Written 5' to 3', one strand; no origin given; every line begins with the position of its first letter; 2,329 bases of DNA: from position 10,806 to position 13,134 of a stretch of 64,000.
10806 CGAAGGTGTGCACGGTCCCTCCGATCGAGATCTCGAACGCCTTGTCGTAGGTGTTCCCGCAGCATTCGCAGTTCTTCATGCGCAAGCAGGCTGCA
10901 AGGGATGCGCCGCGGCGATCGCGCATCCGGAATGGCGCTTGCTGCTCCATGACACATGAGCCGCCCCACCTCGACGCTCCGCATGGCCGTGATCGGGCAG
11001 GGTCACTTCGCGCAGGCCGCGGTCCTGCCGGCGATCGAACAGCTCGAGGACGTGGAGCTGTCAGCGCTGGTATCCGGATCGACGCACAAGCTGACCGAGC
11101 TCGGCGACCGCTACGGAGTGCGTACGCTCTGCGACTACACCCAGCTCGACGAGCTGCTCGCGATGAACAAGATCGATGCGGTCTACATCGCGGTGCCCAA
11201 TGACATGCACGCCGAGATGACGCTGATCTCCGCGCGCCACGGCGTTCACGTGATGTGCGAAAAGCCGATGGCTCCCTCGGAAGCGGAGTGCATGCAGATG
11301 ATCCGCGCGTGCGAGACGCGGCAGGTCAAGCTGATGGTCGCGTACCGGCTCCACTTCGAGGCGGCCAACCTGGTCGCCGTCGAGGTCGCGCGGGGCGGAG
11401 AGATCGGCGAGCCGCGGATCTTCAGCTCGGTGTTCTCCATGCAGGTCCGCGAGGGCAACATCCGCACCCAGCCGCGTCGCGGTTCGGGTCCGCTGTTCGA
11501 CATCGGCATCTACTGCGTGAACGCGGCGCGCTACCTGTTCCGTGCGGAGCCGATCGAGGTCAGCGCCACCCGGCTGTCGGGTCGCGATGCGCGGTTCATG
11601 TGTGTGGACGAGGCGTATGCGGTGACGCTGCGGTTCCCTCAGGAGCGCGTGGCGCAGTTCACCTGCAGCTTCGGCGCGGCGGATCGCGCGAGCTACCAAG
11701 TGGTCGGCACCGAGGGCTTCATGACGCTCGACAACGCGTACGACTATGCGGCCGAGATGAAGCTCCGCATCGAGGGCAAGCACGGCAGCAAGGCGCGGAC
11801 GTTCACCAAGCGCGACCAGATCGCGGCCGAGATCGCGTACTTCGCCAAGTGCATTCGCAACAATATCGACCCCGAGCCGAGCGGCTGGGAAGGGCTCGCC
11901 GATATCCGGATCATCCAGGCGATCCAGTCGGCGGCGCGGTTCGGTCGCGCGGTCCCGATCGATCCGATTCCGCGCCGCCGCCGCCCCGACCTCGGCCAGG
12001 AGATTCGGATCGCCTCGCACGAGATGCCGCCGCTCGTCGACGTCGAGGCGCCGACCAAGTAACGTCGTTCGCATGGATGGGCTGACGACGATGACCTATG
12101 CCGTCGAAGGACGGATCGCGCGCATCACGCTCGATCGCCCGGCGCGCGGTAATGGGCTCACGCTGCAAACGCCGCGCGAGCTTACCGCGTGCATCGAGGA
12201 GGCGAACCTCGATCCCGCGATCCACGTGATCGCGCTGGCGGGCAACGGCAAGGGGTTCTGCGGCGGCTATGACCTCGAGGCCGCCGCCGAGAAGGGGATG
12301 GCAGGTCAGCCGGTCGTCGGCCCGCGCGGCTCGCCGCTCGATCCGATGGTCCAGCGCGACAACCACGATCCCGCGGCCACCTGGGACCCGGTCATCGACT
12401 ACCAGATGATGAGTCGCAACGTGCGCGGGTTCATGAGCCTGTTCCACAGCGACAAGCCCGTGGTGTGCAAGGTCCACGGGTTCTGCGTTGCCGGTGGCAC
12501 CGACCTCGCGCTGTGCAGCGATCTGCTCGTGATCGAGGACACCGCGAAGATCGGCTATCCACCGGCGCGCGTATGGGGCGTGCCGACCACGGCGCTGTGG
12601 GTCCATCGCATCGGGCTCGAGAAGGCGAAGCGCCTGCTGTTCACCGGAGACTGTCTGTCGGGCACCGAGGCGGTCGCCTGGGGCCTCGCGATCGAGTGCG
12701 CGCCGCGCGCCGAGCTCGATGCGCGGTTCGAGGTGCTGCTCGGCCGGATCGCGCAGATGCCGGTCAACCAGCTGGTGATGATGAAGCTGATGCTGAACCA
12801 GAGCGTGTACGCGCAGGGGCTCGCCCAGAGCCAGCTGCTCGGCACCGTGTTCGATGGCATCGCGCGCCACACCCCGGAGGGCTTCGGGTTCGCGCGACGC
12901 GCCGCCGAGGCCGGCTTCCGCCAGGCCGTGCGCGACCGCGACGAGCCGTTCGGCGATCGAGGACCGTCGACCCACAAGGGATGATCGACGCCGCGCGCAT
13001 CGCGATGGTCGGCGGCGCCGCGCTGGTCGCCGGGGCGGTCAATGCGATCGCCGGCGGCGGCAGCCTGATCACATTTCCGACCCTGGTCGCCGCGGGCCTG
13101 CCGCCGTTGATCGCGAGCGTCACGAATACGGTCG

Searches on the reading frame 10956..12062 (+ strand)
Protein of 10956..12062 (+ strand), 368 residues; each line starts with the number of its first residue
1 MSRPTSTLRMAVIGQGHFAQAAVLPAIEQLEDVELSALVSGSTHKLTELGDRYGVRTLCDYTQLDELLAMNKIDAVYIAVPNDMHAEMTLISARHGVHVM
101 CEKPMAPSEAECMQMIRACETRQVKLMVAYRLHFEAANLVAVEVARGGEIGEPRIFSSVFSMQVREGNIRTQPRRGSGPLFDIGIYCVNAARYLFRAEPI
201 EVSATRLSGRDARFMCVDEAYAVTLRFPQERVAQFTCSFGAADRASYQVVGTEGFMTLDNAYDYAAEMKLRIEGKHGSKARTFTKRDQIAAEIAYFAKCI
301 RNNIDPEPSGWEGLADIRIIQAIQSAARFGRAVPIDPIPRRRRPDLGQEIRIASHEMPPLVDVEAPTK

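Call 101: search_protein_families(library=pfam, proteins=[window:10956-12062:+], max_evalue=0.000001)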
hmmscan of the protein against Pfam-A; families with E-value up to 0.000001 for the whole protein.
window:10956-12062:+ (368 aa): 3 families
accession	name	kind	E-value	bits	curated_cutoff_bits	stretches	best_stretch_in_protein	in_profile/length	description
PF01408.29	GFO_IDH_MocA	-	1.5e-25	90.7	24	1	8-130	1-120/120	Oxidoreductase family, NAD-binding Rossmann fold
PF22725.1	GFO_IDH_MocA_C3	-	6.5e-21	75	27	1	143-255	6-122/124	GFO/IDH/MocA C-terminal domain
PF02894.22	GFO_IDH_MocA_C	-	1.8e-15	57.7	22.9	1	147-334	6-217/218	Oxidoreductase family, C-terminal alpha/beta domain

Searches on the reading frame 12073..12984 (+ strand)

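Call 101: search_protein_families(library=pfam, proteins=[window:12073-12984:+], max_evalue=0.000001)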
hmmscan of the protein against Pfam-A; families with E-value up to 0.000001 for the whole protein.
window:12073-12984:+ (303 aa): 2 families
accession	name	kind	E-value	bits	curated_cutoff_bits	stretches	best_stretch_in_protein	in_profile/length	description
PF00378.25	ECH_1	-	6e-33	114.7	27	2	118-260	79-224/251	Enoyl-CoA hydratase/isomerase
PF16113.10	ECH_2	-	7.8e-17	62.2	27.2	1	16-220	2-182/335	Enoyl-CoA hydratase/isomerase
